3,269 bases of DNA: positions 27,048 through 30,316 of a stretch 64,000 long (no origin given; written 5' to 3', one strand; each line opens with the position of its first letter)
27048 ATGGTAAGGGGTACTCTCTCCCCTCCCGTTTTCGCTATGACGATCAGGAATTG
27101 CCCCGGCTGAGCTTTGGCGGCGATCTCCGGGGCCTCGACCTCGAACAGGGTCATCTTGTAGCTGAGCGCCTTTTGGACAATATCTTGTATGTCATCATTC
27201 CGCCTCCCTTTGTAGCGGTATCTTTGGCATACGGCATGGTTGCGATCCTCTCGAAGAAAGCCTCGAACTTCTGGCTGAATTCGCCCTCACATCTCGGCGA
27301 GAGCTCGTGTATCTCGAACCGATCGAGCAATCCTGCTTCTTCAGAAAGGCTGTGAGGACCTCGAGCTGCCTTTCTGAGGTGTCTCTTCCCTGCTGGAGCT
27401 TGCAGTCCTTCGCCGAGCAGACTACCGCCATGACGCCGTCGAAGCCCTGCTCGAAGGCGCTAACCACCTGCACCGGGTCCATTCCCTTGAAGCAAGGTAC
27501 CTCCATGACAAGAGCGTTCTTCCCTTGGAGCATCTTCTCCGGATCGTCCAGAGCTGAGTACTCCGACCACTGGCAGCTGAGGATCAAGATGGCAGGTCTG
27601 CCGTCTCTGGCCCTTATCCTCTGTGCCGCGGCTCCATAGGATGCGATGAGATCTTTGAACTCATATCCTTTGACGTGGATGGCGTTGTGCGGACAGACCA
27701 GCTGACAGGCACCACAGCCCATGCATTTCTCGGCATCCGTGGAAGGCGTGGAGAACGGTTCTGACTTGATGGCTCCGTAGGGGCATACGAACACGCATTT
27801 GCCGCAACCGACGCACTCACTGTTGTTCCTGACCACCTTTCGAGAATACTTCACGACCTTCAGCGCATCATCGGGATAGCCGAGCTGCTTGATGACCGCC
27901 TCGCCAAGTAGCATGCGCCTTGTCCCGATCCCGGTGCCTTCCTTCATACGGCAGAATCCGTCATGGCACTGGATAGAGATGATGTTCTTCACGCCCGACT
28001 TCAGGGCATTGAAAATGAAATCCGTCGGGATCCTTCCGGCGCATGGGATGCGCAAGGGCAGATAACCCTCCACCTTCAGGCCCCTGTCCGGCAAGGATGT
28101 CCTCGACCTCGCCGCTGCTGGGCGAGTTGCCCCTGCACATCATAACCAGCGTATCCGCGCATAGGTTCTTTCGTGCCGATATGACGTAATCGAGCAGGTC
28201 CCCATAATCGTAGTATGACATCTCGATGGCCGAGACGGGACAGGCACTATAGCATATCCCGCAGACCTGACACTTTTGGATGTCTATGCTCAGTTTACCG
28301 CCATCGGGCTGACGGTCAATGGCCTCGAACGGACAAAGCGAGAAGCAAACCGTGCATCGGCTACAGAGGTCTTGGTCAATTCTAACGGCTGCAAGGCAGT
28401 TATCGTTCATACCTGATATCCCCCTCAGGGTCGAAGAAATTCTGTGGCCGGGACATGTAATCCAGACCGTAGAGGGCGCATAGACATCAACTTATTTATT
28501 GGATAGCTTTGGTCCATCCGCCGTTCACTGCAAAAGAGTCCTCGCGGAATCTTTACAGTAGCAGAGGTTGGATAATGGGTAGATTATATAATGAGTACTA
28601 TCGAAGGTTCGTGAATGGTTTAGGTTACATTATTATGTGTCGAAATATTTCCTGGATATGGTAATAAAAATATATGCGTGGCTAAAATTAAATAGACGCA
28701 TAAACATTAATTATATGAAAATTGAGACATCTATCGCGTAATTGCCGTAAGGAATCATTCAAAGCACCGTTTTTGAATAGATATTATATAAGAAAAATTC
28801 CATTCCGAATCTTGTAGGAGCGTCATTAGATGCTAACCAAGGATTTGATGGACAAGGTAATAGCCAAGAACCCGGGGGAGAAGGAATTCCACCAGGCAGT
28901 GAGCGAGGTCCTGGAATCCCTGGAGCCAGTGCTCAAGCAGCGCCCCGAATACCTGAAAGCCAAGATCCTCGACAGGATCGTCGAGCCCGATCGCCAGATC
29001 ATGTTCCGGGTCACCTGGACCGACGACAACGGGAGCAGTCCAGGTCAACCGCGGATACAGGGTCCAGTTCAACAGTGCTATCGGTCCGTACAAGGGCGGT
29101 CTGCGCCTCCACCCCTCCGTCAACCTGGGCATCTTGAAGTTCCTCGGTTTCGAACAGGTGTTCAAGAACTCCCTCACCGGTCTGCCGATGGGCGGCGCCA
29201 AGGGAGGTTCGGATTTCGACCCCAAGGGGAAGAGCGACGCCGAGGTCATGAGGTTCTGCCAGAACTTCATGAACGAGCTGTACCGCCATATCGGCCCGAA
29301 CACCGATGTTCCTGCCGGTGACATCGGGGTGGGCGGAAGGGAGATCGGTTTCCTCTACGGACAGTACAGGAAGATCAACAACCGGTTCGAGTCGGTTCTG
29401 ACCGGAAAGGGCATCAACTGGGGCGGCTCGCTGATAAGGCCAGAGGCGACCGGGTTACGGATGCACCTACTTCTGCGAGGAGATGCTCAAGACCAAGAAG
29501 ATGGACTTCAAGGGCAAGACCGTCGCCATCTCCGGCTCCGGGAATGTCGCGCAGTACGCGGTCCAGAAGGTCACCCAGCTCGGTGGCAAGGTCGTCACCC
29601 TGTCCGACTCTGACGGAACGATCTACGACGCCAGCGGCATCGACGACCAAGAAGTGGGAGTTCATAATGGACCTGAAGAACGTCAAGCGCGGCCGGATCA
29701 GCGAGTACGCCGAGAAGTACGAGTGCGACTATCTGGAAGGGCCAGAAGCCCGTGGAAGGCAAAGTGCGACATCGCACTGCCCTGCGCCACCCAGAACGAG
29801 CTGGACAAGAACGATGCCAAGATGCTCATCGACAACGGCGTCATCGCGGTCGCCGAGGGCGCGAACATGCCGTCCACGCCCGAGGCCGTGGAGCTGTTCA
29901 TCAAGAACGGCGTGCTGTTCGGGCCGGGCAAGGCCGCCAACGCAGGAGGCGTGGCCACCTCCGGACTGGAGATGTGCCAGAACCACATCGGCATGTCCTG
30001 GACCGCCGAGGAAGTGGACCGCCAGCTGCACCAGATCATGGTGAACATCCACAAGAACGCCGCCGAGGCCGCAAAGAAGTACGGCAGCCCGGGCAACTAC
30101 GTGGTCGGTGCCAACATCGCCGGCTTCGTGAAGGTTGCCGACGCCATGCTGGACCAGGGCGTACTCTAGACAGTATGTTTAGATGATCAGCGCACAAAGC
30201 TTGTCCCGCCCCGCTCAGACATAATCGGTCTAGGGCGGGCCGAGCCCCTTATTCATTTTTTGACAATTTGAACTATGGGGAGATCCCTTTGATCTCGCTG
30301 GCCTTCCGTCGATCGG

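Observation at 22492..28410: Operon coupling an Mvh-type [NiFe] hydrogenase to NfnAB-like subunits through an MvhD-polyferredoxin fusion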

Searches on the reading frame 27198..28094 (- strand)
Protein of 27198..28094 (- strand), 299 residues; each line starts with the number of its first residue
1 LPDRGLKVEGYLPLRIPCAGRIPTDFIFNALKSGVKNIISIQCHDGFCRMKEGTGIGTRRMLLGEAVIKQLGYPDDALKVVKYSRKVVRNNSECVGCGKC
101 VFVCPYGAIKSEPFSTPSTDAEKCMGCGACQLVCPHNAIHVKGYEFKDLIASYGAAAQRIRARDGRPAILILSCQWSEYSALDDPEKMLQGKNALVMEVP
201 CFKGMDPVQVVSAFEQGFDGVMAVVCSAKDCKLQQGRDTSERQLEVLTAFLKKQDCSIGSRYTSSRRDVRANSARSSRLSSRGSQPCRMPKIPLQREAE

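Call 7: search_protein_families(library=pfam, proteins=[window:27198-28094:-], max_evalue=0.01)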
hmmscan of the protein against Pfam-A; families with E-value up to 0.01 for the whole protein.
window:27198-28094:- (299 aa): 16 families
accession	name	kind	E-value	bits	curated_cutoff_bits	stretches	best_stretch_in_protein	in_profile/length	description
PF02662.21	FlpD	-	1.2e-27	96.8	22.3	2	169-254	1-88/123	Methyl-viologen-reducing hydrogenase, delta subunit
PF00037.32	Fer4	-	3.1e-17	62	21.1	2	119-139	3-23/24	4Fe-4S binding domain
PF12838.12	Fer4_7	-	1.9e-13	51.1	27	2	94-138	2-52/52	4Fe-4S dicluster domain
PF12837.12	Fer4_6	-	5.3e-12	45.5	25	2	87-109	2-24/24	4Fe-4S binding domain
PF13237.11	Fer4_10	-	1.4e-11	44.6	25.5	2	86-135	1-53/53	4Fe-4S dicluster domain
PF12797.12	Fer4_2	-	1.9e-11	43.6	24.5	2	118-135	4-21/22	4Fe-4S binding domain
PF14697.11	Fer4_21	-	1.3e-10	41.6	35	1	90-140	4-58/59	4Fe-4S dicluster domain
PF25160.1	LdpA_Fe-S-bd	-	1.3e-09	38.1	27.6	2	90-112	24-46/49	LdpA Fe-S cluster-binding domain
PF13484.11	Fer4_16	-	2.4e-09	38.3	30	2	93-137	1-66/66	4Fe-4S double cluster binding domain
PF13187.11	Fer4_9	-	4e-09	36.8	27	1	93-139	1-52/52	4Fe-4S dicluster domain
PF12800.12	Fer4_4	-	1.5e-07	31.5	24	1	122-135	2-15/17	4Fe-4S binding domain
PF13534.11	Fer4_17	-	3.8e-07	31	22.2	0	91-107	43-59/61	4Fe-4S dicluster domain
PF13183.11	Fer4_8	-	6.6e-07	30.2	27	1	121-156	2-35/68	4Fe-4S dicluster domain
PF12798.12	Fer4_3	-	1.6e-06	28.9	27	1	94-108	1-15/15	4Fe-4S binding domain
PF17179.9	Fer4_22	-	0.0017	19.6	27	0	83-106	72-93/95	4Fe-4S dicluster domain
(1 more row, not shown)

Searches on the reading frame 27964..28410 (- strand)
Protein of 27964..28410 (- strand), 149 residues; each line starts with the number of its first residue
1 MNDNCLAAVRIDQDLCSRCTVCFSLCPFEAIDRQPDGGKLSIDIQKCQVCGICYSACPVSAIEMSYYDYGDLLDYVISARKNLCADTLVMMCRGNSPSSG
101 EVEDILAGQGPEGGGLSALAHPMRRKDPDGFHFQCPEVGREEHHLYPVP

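Call 7: search_protein_families(library=pfam, proteins=[window:27964-28410:-], max_evalue=0.01)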
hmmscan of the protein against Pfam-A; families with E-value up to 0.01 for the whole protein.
window:27964-28410:- (149 aa): 10 families
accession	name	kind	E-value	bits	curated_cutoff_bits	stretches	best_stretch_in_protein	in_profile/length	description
PF00037.32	Fer4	-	1.6e-12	47.1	21.1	2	42-63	3-24/24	4Fe-4S binding domain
PF12837.12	Fer4_6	-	2.6e-10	40.2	25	2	41-62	3-24/24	4Fe-4S binding domain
PF12838.12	Fer4_7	-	3.9e-09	37.3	27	2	16-61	2-52/52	4Fe-4S dicluster domain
PF13237.11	Fer4_10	-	4.5e-09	36.5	25.5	1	9-58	2-53/53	4Fe-4S dicluster domain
PF14697.11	Fer4_21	-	6.9e-09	36.1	35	1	10-64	2-59/59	4Fe-4S dicluster domain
PF13484.11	Fer4_16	-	7.8e-08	33.4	30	1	46-82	1-39/66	4Fe-4S double cluster binding domain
PF13187.11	Fer4_9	-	2.6e-07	31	27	1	16-62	2-52/52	4Fe-4S dicluster domain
PF12797.12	Fer4_2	-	3e-07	30.4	24.5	2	40-59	3-22/22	4Fe-4S binding domain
PF25160.1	LdpA_Fe-S-bd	-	2.5e-05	24.4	27.6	1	21-67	8-48/49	LdpA Fe-S cluster-binding domain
PF13183.11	Fer4_8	-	0.00036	21.4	27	0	44-63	2-21/68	4Fe-4S dicluster domain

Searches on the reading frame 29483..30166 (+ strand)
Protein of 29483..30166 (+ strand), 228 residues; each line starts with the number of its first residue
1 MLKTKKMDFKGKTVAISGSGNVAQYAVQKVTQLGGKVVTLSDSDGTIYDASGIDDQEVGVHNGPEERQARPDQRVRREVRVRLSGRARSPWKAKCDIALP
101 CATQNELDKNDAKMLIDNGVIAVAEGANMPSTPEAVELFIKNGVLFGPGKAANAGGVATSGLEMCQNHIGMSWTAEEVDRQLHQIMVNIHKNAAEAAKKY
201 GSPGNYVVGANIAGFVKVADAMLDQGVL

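Call 43: search_protein_families(library=pfam, proteins=[window:29483-30166:+], max_evalue=0.001)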
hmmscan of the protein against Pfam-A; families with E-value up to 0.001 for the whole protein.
window:29483-30166:+ (228 aa): 1 family
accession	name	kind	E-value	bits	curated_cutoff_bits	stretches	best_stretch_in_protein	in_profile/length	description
PF00208.27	ELFV_dehydrog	-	4.4e-77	259.5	23.4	1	1-226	21-241/241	Glutamate/Leucine/Phenylalanine/Valine dehydrogenase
